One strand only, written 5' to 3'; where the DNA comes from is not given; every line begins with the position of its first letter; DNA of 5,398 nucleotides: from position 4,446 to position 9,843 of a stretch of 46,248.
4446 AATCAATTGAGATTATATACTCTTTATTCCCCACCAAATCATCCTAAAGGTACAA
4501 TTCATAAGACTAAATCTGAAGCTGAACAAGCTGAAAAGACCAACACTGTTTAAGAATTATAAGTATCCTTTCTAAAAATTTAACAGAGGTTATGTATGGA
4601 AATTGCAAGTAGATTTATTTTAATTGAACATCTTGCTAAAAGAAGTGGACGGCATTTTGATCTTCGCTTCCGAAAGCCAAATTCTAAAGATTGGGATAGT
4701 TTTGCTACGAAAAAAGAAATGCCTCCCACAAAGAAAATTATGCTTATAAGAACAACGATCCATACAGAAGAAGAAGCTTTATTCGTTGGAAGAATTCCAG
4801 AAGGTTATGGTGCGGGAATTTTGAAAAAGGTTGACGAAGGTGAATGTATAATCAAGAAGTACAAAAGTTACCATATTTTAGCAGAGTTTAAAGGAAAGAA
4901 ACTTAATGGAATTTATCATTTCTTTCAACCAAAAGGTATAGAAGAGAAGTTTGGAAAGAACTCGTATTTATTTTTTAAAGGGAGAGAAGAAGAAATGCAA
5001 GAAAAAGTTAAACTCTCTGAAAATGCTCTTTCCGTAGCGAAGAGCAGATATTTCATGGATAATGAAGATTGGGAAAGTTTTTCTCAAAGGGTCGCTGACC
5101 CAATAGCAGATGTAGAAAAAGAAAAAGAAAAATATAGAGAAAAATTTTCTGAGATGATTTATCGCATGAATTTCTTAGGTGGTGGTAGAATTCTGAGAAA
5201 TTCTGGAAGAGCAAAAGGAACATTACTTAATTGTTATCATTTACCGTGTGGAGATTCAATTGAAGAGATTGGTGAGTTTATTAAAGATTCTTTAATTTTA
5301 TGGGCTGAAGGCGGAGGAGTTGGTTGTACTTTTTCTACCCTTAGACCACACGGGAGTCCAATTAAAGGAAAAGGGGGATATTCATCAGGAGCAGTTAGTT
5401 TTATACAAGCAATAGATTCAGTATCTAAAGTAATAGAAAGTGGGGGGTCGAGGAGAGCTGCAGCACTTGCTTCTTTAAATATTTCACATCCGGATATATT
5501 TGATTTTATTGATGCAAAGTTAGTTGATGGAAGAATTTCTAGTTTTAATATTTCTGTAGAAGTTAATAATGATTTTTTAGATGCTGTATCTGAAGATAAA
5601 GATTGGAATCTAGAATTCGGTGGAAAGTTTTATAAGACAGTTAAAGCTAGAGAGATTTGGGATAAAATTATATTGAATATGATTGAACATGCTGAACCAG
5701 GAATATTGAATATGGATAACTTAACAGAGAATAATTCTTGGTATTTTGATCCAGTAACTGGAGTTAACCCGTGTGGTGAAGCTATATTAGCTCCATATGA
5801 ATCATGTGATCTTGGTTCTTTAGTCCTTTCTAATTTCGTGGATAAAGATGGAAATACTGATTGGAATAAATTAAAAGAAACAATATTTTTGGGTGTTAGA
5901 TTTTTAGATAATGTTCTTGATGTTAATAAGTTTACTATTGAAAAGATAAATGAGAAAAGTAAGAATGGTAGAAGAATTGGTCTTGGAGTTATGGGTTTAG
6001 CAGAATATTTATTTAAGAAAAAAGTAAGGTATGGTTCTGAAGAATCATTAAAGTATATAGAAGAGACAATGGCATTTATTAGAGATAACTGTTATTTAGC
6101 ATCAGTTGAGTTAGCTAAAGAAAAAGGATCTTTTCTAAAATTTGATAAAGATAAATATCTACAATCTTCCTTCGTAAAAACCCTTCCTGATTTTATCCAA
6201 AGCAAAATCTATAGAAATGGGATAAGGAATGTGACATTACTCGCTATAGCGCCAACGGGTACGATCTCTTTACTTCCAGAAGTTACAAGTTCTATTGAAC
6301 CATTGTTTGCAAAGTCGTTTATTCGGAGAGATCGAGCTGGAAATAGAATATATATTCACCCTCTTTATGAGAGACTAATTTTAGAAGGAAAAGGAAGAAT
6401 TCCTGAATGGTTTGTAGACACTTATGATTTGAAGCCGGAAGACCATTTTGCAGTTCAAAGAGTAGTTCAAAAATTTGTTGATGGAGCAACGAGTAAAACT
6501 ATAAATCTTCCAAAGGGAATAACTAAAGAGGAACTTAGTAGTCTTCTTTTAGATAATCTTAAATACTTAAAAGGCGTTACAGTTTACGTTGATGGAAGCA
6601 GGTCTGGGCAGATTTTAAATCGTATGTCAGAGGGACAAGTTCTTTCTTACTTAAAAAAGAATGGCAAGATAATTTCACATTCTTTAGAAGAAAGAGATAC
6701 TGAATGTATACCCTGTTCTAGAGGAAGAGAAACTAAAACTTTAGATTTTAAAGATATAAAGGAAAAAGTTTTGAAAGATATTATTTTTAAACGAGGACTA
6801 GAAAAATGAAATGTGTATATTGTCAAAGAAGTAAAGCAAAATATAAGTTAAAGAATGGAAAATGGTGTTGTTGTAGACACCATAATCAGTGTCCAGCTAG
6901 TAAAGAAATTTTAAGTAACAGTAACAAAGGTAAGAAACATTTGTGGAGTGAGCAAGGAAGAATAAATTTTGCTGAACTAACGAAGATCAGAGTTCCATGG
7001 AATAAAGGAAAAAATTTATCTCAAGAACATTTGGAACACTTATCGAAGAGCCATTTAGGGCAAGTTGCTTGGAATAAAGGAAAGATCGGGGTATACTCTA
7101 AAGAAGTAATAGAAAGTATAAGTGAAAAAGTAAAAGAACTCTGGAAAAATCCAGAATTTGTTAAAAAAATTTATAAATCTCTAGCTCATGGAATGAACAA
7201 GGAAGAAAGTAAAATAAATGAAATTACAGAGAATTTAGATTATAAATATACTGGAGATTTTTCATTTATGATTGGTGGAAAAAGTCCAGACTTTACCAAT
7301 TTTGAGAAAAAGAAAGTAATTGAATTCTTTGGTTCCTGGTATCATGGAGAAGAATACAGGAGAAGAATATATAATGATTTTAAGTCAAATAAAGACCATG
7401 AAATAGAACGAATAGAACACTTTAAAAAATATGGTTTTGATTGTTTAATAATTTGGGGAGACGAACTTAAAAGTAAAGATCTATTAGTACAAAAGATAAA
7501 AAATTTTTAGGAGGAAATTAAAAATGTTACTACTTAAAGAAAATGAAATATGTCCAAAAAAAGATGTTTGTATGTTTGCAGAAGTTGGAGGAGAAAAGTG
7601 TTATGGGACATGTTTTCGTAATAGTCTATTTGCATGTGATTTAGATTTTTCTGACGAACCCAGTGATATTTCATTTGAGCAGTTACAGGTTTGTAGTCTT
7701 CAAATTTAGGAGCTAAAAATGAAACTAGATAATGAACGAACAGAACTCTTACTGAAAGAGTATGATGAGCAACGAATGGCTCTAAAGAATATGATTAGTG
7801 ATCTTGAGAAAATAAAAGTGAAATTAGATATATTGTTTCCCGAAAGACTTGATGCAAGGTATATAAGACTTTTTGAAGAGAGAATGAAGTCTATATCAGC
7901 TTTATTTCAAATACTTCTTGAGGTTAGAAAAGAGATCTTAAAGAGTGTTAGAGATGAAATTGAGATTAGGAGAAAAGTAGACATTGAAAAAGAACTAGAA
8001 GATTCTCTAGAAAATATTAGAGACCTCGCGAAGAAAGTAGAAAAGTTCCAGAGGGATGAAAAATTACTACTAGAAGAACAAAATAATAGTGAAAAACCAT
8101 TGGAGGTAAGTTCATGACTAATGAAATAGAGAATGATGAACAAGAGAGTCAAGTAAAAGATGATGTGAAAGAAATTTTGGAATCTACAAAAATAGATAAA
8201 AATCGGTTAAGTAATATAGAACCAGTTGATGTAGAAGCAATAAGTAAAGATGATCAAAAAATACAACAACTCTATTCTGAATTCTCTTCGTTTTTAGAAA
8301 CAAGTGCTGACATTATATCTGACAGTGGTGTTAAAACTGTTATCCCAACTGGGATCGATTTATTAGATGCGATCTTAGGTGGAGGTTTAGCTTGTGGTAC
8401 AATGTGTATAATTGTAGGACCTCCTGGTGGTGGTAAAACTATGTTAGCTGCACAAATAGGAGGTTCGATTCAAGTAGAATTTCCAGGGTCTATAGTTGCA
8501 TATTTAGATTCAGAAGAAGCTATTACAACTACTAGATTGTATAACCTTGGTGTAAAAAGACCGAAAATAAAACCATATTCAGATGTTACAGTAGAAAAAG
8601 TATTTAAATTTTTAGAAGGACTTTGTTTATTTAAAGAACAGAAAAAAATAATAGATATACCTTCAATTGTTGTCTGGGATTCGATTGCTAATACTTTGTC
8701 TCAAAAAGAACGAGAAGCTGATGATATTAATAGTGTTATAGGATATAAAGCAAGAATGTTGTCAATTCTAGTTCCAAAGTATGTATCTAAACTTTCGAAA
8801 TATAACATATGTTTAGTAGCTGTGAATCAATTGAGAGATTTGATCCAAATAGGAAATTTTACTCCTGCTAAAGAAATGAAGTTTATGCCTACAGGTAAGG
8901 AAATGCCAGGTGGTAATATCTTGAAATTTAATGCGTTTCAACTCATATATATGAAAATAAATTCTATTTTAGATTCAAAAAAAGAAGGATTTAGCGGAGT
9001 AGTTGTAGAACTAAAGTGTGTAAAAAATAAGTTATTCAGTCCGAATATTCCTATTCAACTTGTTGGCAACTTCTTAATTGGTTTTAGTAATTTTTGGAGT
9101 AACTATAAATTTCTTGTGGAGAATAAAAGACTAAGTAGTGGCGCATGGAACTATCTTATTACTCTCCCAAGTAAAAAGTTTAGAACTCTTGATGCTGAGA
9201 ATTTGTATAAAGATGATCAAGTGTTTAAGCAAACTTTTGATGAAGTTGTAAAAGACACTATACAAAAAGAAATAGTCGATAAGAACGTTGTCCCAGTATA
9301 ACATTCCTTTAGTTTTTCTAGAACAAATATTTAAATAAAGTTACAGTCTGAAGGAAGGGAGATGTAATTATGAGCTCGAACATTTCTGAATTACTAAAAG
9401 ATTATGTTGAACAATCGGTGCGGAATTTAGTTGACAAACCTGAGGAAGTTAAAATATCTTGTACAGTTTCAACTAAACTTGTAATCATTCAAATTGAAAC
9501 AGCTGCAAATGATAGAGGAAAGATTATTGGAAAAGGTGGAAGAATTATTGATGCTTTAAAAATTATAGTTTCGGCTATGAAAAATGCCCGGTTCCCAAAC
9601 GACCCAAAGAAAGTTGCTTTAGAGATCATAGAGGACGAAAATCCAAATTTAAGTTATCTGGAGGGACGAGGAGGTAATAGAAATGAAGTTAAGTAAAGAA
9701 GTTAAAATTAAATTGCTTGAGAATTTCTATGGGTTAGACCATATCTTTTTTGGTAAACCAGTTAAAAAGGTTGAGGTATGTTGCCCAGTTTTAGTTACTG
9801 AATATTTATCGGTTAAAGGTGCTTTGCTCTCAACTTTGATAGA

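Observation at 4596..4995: Ribonucleotide reductase carries a roughly 130-aa N-terminal domain resembling a LigD-type 3'-phosphoesterase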

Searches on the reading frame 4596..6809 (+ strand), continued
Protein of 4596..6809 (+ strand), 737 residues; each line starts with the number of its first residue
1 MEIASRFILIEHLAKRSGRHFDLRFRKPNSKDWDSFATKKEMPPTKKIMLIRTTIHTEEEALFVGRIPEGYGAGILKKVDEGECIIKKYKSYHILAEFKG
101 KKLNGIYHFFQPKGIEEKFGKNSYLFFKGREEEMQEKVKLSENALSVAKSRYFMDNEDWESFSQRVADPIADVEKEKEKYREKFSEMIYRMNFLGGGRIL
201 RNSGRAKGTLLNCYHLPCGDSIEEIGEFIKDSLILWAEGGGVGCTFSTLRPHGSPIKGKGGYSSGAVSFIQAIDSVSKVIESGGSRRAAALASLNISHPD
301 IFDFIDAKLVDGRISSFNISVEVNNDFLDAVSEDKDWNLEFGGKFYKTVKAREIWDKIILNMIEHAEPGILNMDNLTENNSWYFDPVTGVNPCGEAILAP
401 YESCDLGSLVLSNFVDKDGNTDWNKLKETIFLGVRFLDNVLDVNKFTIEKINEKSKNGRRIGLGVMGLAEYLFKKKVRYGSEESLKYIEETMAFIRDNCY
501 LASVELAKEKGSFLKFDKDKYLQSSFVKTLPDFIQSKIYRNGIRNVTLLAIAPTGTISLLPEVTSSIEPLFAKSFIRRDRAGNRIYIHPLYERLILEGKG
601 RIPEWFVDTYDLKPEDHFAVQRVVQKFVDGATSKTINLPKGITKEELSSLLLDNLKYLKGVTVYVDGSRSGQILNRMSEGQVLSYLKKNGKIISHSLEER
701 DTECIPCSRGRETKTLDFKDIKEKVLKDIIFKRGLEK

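Call 75: find_encoding_contigs(protein=P0184, flank=6000, max_places=1)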
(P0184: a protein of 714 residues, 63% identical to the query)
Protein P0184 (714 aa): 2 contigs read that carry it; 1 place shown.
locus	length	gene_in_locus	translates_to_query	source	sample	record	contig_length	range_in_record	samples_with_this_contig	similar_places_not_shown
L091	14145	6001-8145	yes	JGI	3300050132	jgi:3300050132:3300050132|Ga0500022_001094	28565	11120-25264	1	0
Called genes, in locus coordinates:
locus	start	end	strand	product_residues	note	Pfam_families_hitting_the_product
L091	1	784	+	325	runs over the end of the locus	PF03215:Rad17 (weak), PF13173:AAA_14 (weak), PF00004:AAA, PF13177:DNA_pol3_delta2 (weak)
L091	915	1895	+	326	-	-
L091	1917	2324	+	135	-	-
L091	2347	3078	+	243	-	-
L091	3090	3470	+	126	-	-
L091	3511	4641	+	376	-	PF02739:5_3_exonuc_N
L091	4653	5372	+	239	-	PF26809:Phage_T4_gp13 (faint)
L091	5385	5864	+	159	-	PF02075:RuvC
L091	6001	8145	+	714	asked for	PF13298:LigD_N, PF00317:Ribonuc_red_lgN, PF02867:Ribonuc_red_lgC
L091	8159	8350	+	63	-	-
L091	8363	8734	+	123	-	-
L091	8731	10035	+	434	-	PF00154:RecA_N, PF06745:ATPase (weak)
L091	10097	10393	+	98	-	PF13083:KH_KhpA-B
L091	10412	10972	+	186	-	-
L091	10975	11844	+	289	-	PF12705:PDDEXK_1 (faint)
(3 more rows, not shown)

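Call 76: find_encoding_contigs(protein=P0181, flank=6000, max_places=1)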
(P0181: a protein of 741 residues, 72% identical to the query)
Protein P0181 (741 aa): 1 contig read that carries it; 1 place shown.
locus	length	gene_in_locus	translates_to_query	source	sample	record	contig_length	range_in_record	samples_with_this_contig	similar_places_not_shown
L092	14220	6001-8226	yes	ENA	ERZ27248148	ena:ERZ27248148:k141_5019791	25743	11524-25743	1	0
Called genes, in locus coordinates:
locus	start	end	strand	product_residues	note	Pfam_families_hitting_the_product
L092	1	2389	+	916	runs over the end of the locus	-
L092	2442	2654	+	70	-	-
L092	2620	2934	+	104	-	-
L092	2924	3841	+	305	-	-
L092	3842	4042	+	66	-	-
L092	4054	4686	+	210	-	-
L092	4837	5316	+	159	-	-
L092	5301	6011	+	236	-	-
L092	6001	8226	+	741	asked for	PF13298:LigD_N, PF00317:Ribonuc_red_lgN (weak), PF02867:Ribonuc_red_lgC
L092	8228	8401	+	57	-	-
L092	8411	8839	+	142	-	-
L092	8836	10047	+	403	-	PF00154:RecA_N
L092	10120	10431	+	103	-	PF13083:KH_KhpA-B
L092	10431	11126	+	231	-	PF04480:DUF559 (weak), PF18741:MTES_1575 (faint)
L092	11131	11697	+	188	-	-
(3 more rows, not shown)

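Call 84: predict_structure(alignment_id=A4)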
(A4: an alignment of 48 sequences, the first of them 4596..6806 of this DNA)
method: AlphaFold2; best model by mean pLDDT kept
length: 737 residues; sequences in the alignment: 48
mean_pLDDT: 85.7   pTM: 0.75
mean pLDDT of the five models: 85.7, 85.1, 83.4, 83.1, 83.0
residues with pLDDT >= 90: 392; 70-90: 261; 50-70: 49; < 50: 35
segments of 3 or more residues with pLDDT < 50: 283-285, 693-718, 734-737
pLDDT, mean of each block of 10 residues (from residue 1): 89 93 92 93 87 89 92 93 92 91 93 74 88 62 82 91 97 97 97 93 88 90 91 86 93 83 90 83 58 95 87 77 96 97 94 96 88 83 82 85 93 90 97 98 92 92 92 93 96 98 98 93 92 98 95 78 67 74 73 78 86 87 90 78 92 91 79 74 83 44 41 45 72 47
secondary structure, 60 per line:
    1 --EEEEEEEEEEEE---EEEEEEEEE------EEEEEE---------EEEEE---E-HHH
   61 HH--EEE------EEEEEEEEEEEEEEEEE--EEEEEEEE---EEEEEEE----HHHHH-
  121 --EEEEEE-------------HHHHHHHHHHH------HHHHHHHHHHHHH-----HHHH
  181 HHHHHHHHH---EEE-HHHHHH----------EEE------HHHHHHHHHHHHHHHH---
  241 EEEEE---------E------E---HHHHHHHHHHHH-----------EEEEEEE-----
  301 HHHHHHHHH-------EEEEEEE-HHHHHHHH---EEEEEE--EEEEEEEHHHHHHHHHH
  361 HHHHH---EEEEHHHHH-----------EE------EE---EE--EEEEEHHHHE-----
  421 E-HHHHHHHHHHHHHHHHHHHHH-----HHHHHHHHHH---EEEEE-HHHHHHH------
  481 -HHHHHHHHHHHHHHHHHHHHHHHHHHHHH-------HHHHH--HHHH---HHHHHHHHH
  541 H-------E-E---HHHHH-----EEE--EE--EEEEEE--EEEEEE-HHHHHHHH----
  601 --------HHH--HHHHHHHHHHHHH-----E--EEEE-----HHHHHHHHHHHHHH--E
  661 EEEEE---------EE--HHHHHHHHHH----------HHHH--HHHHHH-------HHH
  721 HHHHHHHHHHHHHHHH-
elements in order (helices of 4 or more, strands of 3 or more residues): E3-14 E18-26 E33-38 E48-52 H58-62 E65-67 E74-90 E93-100 E104-110 H115-119 E123-128 H142-152 H159-171 H177-189 E193-195 H197-202 E213-215 H222-237 E241-245 H266-277 E289-295 H301-309 E317-323 H325-332 E336-341 E344-350 H351-365 E369-372 H373-377 E406-410 H411-414 H423-443 H449-458 E462-466 H468-474 H482-510 H518-522 H525-528 H532-541 H555-559 E565-567 E574-579 E582-587 H589-596 H614-626 E635-638 H644-657 E660-665 H679-688 H699-702 H705-710 H718-736

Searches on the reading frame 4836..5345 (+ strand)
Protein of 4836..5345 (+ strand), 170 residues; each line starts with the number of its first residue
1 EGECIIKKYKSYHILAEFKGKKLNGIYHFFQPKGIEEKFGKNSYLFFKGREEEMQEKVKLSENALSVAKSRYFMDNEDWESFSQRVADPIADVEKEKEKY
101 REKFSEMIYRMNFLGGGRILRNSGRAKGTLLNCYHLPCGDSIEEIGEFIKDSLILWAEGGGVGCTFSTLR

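Call 40: find_homologous_proteins(query=window:4836-5345:+, max_evalue=0.001)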
Query window:4836-5345:+ (170 aa): 20 proteins with E <= 0.001 among 53 candidates.
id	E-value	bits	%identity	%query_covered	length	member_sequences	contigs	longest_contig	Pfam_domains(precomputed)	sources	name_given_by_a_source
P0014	5.0e-63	230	65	100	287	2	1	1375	PF02867.21,PF00317.27,PF13298.13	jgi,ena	-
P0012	7.7e-58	213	62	88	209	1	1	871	PF00317.27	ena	-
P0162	8.6e-42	161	65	68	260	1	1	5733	PF02867.21,PF00317.27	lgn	-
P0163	7.7e-40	155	65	68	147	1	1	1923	PF02867.21,PF00317.27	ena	-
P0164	1.2e-39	154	65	66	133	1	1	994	PF02867.21,PF00317.27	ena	-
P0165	1.9e-39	154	60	66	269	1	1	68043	PF02867.21,PF00317.27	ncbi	-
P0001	7.2e-39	152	56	71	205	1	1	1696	PF13298.13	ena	-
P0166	3.8e-38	149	63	66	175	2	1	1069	PF02867.21,PF00317.27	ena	-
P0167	1.1e-37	148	59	68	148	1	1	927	PF02867.21,PF00317.27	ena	-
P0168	1.7e-37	147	63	66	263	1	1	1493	PF02867.21,PF00317.27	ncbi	-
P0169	3.9e-37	146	61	66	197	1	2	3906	PF02867.21,PF00317.27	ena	-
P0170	5.5e-37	146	64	68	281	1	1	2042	PF02867.21,PF00317.27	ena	-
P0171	1.7e-36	144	59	69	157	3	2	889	PF02867.21,PF00317.27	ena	-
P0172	9.8e-36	142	63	66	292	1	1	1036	PF02867.21,PF00317.27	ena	-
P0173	5.5e-35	139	59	68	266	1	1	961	PF02867.21,PF00317.27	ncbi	-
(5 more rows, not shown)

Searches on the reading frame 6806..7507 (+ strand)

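Call 43: search_protein_families(library=pfam, proteins=[window:6806-7507:+], max_evalue=0.01)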
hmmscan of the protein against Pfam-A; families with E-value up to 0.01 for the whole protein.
window:6806-7507:+ (234 aa): 1 family
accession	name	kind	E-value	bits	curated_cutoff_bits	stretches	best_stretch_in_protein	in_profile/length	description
PF07460.16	NUMOD3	-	0.0015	18.9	20.4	0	68-94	1-27/37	NUMOD3 motif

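Call 51: search_protein_families(library=ncbifam, proteins=[window:6806-7507:+], max_evalue=0.001)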
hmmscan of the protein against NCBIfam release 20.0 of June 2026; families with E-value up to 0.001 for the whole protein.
window:6806-7507:+ (234 aa): 0 families

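Call 92: search_protein_families(library=padloc, proteins=[window:6806-7507:+], max_evalue=0.01)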
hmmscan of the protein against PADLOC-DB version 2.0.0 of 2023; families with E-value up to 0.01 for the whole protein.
window:6806-7507:+ (234 aa): 1 family
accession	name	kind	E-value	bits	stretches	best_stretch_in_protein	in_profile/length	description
PDLC00094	GajA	-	0.0037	13.8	1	71-141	472-541/569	AAA ATPase domain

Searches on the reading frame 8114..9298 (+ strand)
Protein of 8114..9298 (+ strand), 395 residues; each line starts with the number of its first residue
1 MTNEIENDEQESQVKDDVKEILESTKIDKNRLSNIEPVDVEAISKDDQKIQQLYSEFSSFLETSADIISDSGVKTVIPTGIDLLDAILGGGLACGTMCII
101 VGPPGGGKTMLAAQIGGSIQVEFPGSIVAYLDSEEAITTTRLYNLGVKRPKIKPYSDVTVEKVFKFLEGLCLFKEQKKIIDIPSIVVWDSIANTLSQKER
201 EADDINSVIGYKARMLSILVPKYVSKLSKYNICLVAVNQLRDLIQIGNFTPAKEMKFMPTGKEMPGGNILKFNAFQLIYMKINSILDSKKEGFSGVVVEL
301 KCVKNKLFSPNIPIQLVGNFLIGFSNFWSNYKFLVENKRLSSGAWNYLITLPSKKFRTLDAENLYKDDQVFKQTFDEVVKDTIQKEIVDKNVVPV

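Call 43: search_protein_families(library=pfam, proteins=[window:8114-9298:+], max_evalue=0.01)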
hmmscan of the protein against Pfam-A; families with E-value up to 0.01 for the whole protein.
window:8114-9298:+ (395 aa): 8 families
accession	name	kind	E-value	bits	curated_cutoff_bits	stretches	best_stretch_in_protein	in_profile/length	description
PF00154.27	RecA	-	3.7e-18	66.4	27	1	76-310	32-247/262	recA bacterial DNA recombination protein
PF06745.19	ATPase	-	1.2e-06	28.5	26.6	1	77-130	1-56/231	KaiC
PF13481.12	AAA_25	-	0.0021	18.1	27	1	87-175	25-120/195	AAA domain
PF03796.21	DnaB_C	-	0.0021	17.9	27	1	77-124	2-48/255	DnaB-like helicase C terminal domain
PF13479.12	AAA_24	-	0.0036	17.6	27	1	97-209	4-91/195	AAA domain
PF00004.35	AAA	-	0.0041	18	21.2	1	99-123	2-26/131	ATPase family associated with various cellular activities (AAA)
PF08423.17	Rad51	-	0.0047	16.6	22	0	77-146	8-81/244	Rad51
PF20720.3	nSTAND3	-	0.0074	16.4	27.2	0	97-115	19-37/155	Novel STAND NTPase 3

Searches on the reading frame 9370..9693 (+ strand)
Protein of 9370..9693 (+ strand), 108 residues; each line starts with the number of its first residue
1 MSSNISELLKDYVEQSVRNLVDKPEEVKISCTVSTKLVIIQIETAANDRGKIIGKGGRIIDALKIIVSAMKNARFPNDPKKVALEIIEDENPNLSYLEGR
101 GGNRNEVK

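Call 43: search_protein_families(library=pfam, proteins=[window:9370-9693:+], max_evalue=0.01)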
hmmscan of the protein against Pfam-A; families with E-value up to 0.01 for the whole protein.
window:9370-9693:+ (108 aa): 1 family
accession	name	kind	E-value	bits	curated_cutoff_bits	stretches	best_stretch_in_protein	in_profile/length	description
PF13083.13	KH_KhpA-B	-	4.5e-17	62.2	32.1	1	10-73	1-64/73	KhpA/KhpB, KH domain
